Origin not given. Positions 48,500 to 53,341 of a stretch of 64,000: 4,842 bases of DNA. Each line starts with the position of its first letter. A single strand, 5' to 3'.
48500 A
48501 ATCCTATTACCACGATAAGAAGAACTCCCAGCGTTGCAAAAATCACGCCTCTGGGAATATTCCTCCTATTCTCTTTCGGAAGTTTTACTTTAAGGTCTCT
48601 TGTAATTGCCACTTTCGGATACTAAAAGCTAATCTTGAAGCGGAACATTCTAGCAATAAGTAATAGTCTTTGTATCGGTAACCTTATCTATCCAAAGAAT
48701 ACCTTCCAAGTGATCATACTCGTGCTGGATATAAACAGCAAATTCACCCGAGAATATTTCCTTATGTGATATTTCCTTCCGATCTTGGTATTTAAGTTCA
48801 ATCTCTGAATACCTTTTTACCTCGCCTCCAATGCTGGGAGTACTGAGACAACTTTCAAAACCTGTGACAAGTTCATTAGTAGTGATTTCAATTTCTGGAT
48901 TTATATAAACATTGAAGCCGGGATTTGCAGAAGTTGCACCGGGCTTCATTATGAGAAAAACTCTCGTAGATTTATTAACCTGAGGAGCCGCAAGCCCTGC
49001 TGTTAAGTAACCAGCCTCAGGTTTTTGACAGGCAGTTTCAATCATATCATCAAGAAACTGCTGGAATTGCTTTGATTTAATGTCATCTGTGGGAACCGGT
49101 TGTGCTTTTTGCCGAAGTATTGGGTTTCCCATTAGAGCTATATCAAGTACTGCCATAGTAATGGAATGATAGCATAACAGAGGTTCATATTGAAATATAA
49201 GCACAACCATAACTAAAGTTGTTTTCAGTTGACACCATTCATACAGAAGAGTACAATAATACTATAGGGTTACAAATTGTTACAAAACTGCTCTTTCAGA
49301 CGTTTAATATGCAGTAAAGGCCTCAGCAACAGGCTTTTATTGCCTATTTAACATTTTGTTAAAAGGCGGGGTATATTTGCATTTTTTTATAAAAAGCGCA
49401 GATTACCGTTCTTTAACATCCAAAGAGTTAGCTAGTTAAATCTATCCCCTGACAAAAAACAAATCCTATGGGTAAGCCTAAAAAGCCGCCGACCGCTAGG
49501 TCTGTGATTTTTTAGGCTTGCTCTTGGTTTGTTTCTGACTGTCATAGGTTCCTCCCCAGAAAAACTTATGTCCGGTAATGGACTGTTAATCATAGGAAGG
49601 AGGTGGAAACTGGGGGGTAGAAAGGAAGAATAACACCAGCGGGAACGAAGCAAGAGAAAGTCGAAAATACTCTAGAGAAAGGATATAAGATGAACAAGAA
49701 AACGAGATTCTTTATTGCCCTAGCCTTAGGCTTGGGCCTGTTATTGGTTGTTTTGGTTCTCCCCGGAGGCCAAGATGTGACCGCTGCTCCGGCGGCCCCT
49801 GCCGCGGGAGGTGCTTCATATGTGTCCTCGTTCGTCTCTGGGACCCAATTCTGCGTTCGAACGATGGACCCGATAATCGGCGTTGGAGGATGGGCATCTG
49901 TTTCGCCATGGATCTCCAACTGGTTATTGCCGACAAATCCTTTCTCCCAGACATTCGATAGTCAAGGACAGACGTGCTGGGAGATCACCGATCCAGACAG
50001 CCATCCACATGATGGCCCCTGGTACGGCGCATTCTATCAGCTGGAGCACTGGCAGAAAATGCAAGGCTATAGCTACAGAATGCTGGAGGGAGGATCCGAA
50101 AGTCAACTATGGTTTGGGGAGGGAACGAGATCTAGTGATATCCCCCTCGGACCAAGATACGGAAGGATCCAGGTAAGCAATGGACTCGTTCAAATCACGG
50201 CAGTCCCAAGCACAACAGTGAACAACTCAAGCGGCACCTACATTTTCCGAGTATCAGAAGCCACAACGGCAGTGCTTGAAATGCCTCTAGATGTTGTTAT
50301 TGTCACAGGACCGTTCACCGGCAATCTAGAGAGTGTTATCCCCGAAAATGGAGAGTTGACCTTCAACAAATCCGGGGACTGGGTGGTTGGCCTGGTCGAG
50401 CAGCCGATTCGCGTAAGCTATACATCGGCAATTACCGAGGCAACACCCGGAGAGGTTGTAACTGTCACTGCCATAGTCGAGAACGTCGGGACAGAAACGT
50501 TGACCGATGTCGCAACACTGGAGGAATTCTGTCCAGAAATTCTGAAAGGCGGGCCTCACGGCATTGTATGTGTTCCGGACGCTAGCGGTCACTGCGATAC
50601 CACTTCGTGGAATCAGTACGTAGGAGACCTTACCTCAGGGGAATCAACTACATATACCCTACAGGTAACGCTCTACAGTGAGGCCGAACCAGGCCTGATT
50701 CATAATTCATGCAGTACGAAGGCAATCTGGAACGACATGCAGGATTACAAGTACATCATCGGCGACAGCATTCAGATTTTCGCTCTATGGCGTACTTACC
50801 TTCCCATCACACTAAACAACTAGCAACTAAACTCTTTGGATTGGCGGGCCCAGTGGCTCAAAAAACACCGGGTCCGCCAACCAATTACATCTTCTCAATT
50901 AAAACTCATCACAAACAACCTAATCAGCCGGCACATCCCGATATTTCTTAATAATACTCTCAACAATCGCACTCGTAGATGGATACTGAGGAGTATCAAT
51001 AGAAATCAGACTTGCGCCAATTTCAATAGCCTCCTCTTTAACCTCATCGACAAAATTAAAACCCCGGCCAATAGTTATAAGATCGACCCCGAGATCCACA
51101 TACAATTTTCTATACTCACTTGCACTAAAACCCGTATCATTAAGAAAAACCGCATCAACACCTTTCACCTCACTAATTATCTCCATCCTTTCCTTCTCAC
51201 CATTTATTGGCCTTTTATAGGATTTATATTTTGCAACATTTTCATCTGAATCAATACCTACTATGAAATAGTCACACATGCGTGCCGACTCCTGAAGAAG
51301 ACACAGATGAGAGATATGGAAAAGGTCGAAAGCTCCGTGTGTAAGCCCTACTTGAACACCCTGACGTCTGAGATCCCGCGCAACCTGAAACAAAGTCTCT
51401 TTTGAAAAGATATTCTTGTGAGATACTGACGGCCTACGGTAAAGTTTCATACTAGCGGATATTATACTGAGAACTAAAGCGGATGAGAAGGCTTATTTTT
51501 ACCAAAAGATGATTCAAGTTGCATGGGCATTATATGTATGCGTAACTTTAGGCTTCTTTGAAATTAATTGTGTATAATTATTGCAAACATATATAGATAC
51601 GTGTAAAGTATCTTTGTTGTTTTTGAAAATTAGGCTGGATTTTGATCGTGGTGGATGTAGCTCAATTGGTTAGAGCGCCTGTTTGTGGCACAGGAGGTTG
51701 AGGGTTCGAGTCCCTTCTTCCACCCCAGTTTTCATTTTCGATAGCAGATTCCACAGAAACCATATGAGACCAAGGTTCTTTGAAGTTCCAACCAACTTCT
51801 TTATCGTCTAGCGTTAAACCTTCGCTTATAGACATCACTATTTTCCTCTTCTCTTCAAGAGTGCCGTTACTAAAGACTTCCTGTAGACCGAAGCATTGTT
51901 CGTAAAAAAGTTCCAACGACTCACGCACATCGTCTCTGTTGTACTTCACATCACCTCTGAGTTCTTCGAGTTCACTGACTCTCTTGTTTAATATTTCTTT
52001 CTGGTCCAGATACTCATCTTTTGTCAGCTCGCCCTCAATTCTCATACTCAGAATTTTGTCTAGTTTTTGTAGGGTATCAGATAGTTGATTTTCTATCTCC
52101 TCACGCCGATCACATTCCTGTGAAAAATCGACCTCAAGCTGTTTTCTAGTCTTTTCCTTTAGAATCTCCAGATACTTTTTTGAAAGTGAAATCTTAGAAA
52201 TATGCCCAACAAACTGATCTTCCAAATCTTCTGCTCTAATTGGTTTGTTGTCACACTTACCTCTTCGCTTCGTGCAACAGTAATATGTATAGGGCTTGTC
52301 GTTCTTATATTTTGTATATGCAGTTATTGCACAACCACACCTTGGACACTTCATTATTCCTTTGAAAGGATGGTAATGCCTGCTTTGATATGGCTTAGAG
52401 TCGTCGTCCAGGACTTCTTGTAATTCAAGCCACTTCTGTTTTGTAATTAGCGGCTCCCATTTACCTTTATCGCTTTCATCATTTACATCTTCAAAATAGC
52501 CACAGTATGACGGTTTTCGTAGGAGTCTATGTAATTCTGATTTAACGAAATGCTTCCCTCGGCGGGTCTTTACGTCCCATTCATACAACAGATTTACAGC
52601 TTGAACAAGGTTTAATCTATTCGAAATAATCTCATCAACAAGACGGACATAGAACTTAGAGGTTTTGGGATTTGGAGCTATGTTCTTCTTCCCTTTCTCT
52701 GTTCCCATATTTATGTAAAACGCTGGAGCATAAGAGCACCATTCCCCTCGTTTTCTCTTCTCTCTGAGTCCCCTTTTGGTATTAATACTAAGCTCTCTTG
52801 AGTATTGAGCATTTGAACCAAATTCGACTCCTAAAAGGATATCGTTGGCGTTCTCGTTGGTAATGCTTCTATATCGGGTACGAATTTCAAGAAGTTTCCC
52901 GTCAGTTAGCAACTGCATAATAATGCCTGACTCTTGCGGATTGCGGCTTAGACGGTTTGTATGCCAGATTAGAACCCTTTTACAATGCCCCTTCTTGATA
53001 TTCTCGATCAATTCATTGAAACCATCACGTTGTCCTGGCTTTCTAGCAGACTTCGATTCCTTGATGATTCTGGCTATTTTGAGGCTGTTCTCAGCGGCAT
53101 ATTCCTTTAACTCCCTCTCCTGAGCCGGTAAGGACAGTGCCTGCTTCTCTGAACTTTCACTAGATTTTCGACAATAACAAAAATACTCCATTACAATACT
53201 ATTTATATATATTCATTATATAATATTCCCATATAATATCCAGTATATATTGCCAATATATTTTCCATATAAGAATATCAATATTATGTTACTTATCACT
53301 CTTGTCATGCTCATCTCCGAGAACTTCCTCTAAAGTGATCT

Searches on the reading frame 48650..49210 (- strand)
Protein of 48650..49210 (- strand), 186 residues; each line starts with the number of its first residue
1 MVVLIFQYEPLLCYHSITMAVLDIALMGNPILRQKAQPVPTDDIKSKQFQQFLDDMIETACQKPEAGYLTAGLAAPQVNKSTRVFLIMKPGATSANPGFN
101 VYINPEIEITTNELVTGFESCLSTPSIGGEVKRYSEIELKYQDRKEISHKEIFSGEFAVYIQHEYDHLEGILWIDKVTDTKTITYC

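Call 51: search_protein_families(library=pfam, proteins=[window:48650-49210:-])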
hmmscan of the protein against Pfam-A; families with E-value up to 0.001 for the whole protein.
window:48650-49210:- (186 aa): 1 family
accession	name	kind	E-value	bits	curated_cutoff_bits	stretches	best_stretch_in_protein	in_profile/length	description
PF01327.26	Pep_deformylase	-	2.1e-41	141.5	22.8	1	22-181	2-154/156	Polypeptide deformylase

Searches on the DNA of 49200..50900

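Call 50: search_rna_families(source=window, start=49200, end=50900, threshold=evalue, max_evalue=1, show_alignments=1)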
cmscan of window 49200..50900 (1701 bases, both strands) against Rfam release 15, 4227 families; matches with E-value up to 1: 2.
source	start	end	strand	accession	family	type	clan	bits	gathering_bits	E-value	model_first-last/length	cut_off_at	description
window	49458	49533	+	RF03616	MIR1888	Gene; miRNA;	-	22.4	72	0.25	1-101/101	no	MIR1888 microRNA precursor family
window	49959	50062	+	RF02509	PYLIS_2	Cis-reg;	-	20.5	36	0.068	1-100/100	no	Pyrrolysine insertion sequence mtbB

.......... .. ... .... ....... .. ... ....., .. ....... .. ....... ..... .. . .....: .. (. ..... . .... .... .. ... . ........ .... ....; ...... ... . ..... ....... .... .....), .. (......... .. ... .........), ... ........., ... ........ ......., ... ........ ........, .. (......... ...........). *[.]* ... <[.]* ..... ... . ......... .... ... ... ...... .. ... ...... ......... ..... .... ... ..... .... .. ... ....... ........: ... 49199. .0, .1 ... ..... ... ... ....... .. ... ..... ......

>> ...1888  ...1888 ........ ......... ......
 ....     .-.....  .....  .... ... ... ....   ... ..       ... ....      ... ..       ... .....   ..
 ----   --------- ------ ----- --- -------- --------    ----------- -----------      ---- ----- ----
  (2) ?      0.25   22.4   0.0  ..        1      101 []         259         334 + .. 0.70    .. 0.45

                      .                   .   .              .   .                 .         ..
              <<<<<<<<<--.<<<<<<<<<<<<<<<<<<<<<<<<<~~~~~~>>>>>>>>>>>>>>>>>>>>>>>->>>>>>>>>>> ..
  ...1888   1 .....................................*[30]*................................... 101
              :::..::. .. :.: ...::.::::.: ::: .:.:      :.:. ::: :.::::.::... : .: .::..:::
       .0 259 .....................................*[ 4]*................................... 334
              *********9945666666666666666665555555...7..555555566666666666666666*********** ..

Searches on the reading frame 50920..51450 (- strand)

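Call 51: search_protein_families(library=pfam, proteins=[window:50920-51450:-])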
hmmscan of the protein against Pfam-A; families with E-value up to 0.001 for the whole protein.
window:50920-51450:- (176 aa): 1 family
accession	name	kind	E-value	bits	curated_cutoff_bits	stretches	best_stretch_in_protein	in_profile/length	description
PF01467.32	CTP_transf_like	-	1.4e-12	48.4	21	1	37-111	2-73/133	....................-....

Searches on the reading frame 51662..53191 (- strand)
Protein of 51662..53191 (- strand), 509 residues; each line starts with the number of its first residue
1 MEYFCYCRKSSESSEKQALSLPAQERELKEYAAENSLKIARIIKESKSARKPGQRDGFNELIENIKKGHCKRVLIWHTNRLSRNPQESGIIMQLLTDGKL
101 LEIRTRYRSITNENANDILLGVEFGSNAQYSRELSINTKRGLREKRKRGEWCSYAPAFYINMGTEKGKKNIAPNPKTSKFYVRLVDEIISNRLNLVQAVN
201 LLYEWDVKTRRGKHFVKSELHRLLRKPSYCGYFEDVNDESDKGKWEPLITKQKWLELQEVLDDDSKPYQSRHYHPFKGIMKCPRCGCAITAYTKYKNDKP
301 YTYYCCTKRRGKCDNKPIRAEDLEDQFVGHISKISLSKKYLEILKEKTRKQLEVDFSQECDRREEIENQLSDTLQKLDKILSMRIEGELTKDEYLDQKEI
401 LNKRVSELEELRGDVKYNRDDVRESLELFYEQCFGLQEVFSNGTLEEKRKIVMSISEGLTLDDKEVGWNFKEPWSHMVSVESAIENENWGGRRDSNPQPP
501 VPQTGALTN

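Call 51: search_protein_families(library=pfam, proteins=[window:51662-53191:-])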
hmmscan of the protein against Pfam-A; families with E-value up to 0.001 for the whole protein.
window:51662-53191:- (509 aa): 3 families
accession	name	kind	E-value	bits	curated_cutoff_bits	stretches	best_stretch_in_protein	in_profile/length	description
PF00239.26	Resolvase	-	8.3e-21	75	23.3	1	4-151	2-145/145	Resolvase, N terminal domain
PF13408.12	Zn_ribbon_recom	-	3e-12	47.1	25.3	1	275-331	1-57/58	Recombinase zinc beta ribbon domain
PF07508.19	Recombinase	-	2.1e-08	34.8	21.1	1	176-262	2-100/102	Recombinase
